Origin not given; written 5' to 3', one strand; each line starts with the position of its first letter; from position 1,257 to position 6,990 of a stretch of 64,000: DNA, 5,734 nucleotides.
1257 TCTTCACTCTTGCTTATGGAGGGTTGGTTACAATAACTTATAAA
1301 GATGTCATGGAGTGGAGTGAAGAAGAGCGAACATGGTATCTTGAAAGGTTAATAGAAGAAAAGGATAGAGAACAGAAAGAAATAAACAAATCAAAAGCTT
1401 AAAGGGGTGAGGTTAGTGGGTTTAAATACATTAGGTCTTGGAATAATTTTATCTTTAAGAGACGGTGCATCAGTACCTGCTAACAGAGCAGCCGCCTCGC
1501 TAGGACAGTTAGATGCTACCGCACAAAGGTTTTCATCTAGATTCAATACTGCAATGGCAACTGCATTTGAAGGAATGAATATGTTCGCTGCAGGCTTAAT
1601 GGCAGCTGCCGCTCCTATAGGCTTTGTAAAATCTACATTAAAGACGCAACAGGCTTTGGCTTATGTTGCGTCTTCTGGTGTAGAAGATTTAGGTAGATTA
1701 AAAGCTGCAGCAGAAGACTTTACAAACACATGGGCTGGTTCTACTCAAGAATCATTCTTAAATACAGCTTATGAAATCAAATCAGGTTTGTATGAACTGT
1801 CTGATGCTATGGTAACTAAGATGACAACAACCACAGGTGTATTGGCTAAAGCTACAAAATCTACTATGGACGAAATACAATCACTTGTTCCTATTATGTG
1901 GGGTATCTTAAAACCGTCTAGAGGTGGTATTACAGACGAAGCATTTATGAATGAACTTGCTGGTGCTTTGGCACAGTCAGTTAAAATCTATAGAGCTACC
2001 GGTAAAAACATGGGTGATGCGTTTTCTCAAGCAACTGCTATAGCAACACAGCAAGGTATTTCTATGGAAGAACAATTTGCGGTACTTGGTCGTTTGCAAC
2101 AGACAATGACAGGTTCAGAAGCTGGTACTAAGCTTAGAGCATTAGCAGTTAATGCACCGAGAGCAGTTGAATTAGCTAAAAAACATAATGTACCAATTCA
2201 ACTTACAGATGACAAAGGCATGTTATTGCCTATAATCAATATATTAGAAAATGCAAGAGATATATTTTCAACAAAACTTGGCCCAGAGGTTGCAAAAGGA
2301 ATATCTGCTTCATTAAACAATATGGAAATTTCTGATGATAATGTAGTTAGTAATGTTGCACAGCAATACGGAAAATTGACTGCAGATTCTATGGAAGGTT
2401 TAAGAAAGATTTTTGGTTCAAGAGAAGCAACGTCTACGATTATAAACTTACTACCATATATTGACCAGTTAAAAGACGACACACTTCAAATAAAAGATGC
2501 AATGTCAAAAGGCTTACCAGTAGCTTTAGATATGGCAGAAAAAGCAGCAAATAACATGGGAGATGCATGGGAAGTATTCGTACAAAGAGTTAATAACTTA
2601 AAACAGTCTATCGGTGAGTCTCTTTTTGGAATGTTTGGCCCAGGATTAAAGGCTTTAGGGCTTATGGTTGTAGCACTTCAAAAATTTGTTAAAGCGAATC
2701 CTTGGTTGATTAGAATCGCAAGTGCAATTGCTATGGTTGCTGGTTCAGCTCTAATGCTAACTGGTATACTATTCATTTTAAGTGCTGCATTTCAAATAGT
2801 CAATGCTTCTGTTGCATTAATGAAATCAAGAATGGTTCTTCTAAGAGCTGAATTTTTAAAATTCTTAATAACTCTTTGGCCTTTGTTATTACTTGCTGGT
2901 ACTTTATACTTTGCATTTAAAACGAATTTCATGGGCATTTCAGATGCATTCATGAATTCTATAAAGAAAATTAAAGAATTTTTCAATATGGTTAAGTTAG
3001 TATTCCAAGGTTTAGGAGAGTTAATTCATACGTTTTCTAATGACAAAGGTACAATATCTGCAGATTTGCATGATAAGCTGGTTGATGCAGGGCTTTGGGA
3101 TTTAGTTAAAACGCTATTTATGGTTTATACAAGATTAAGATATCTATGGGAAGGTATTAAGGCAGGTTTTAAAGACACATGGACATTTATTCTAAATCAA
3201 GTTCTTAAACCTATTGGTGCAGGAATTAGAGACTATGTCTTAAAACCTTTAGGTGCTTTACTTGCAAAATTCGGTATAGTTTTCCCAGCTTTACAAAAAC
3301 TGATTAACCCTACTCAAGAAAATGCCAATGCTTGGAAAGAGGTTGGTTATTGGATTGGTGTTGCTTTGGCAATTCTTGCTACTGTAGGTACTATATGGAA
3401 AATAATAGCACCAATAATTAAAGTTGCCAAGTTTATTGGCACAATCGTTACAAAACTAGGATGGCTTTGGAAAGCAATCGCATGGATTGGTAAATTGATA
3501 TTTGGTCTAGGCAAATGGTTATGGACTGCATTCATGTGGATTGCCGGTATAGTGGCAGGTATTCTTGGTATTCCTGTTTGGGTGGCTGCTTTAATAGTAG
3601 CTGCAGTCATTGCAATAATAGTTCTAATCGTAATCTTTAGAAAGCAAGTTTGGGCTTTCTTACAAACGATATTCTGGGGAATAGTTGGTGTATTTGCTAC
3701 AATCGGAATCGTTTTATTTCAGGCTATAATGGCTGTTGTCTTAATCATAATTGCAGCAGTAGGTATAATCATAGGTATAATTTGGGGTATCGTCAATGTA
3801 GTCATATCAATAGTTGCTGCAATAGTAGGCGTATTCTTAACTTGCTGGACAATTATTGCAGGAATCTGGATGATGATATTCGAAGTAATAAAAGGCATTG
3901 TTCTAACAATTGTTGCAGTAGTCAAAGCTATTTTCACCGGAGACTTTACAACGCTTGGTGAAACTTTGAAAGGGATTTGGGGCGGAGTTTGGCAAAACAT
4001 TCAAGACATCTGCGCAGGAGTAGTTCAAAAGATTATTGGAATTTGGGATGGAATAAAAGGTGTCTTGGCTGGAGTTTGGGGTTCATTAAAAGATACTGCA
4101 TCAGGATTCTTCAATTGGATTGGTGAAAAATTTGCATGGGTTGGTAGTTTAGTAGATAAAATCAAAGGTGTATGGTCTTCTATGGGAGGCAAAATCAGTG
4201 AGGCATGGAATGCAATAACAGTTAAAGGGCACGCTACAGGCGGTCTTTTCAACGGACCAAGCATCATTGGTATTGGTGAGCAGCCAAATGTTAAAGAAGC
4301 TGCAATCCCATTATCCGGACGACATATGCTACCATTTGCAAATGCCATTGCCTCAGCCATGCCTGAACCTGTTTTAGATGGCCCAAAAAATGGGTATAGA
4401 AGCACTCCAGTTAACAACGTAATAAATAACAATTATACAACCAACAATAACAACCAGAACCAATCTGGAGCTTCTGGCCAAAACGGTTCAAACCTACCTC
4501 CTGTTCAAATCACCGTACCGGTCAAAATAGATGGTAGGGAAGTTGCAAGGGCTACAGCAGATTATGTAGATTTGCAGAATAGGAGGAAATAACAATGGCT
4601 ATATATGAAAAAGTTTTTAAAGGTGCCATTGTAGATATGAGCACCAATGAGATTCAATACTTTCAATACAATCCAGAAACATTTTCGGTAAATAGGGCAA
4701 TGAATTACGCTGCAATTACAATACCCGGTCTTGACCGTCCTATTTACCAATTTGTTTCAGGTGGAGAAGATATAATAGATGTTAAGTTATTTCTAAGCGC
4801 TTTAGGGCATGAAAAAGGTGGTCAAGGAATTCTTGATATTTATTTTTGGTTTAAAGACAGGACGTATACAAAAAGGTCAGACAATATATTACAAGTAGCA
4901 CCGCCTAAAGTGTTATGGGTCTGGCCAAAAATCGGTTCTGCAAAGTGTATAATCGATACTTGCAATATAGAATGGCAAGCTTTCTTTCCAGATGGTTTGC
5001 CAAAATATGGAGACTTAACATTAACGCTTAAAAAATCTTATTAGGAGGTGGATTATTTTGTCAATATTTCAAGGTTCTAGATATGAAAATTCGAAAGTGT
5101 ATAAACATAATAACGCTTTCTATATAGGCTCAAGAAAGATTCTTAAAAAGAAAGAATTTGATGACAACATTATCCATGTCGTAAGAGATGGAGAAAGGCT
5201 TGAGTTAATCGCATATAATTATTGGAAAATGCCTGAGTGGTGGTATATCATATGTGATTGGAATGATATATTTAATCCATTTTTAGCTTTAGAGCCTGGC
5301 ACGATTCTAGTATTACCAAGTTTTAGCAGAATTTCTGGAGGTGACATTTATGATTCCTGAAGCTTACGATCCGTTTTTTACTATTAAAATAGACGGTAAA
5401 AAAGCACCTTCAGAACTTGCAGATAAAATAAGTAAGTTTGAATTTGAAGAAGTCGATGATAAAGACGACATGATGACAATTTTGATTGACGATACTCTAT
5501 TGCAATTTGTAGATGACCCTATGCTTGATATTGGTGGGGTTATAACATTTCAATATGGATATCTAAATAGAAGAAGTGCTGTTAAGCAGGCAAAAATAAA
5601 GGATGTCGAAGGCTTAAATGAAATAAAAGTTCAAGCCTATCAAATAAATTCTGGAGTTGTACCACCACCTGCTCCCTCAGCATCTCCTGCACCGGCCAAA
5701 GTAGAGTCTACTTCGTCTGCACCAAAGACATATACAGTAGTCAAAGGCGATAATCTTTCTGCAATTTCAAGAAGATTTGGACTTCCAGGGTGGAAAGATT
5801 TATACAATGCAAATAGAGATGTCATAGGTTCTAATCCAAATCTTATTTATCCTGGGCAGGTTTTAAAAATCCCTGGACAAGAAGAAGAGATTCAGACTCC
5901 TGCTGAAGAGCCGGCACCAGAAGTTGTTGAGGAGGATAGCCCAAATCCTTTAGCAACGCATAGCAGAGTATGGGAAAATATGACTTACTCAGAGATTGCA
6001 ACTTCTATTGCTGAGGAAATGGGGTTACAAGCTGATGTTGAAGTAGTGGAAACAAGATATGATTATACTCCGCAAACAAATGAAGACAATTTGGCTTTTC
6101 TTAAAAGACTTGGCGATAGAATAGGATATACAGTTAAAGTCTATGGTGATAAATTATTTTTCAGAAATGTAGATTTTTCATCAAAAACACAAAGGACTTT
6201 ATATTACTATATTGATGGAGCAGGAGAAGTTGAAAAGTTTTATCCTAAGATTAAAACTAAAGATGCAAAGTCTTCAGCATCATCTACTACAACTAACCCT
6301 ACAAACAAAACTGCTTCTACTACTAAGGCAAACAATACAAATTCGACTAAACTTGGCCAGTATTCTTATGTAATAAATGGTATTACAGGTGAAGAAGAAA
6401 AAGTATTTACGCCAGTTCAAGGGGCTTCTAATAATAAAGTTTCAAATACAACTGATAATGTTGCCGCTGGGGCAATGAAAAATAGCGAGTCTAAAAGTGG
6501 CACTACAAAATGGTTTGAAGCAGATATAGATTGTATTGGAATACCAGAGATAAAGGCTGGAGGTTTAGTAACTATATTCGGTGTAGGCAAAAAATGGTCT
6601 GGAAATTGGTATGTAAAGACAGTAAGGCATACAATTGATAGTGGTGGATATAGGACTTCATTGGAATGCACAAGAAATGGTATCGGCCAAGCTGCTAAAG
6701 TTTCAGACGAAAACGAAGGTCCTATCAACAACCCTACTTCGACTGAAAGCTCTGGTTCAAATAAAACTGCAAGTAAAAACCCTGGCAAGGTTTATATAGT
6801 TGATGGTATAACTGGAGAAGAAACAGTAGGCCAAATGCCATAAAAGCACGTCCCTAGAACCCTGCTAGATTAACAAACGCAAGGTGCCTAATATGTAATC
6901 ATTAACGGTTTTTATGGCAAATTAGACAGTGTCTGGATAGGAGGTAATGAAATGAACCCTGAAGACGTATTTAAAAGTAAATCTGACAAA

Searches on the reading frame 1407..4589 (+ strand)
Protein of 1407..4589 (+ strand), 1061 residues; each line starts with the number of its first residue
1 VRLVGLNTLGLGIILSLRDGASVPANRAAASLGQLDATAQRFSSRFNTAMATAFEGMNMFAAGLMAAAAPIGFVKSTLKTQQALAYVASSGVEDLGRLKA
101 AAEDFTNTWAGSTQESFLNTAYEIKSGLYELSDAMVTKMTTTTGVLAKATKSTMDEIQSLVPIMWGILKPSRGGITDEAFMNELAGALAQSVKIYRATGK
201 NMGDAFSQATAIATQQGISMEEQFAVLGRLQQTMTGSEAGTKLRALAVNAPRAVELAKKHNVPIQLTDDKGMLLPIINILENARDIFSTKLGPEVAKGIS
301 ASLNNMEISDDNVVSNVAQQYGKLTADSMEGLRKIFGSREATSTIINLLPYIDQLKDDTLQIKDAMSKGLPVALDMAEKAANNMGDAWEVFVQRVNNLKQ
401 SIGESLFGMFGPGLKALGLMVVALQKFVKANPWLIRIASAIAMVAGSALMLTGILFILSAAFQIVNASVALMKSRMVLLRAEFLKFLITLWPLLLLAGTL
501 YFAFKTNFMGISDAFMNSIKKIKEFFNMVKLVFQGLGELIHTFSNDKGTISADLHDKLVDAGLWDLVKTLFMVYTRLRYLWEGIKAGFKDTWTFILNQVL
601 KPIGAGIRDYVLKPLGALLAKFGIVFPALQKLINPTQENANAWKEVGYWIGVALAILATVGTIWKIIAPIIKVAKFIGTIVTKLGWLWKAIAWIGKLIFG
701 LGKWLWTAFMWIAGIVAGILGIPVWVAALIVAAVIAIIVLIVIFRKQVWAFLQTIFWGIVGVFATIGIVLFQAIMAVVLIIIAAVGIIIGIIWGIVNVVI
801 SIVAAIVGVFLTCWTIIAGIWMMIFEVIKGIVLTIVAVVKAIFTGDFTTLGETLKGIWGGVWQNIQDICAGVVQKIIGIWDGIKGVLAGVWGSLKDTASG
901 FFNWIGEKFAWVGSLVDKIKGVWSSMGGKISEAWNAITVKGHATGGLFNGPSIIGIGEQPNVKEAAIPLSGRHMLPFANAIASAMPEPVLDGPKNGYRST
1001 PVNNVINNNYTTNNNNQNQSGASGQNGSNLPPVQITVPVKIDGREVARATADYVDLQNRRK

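Call 12: search_protein_families(library=phrogs, proteins=[window:1407-4589:+], max_evalue=0.001)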
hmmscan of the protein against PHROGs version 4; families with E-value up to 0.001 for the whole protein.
window:1407-4589:+ (1061 aa): 10 families
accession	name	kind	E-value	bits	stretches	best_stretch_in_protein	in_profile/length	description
phrog_28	-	tail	3.3e-29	103.1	1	26-527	217-696/1228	tail length tape measure protein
phrog_19166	-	unknown function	4.3e-28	99.4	1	10-253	5-239/255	-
phrog_58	-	tail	1.1e-17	64.7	2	613-1033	555-1029/1544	tail length tape measure protein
phrog_167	-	tail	3.3e-13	49.3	1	31-937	243-999/1555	tail length tape measure protein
phrog_1533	-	tail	2e-08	33.2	1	197-456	367-602/1688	tail length tape measure protein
phrog_1272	-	tail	6.7e-08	31.7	1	661-937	577-834/1606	tail length tape measure protein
phrog_1204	-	tail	1.6e-06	27.3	1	282-937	365-1009/1483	tail protein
phrog_4200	-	tail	1.4e-05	24.8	0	581-938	236-547/732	tail length tape measure protein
phrog_1535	-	tail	4.1e-05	22.9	1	376-1060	514-1143/1152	tail length tape measure protein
phrog_991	-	tail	0.00034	19.3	1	770-1054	609-914/1966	tail length tape measure protein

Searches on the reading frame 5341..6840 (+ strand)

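Call 12: search_protein_families(library=phrogs, proteins=[window:5341-6840:+], max_evalue=0.001)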
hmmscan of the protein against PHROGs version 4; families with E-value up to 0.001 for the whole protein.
window:5341-6840:+ (500 aa): 11 families
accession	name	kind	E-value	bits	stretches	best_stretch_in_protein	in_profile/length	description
phrog_52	-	tail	2.5e-31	110.3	1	206-480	294-548/677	tail protein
phrog_380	-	lysis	3.9e-20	73.1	1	95-183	155-240/309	endolysin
phrog_4602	-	other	7.3e-10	40.1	1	119-193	24-95/220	transglycosylase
phrog_21966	-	unknown function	9.1e-10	39.7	1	120-178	86-145/146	-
phrog_291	-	lysis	7.5e-08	32.5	1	105-181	423-478/509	endolysin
phrog_196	-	tail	5.1e-07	29.6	1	402-458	316-373/536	baseplate hub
phrog_20686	-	unknown function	3.5e-05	25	1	375-452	33-110/135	-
phrog_400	-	tail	0.00012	22.2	1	393-477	285-369/654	tail protein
phrog_12925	-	tail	0.00028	21.7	0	422-443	194-215/227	tail protein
phrog_14642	-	lysis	0.00052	20.6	1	124-189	22-82/215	endolysin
phrog_8272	-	tail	0.00089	20.6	0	130-178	39-88/93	tail protein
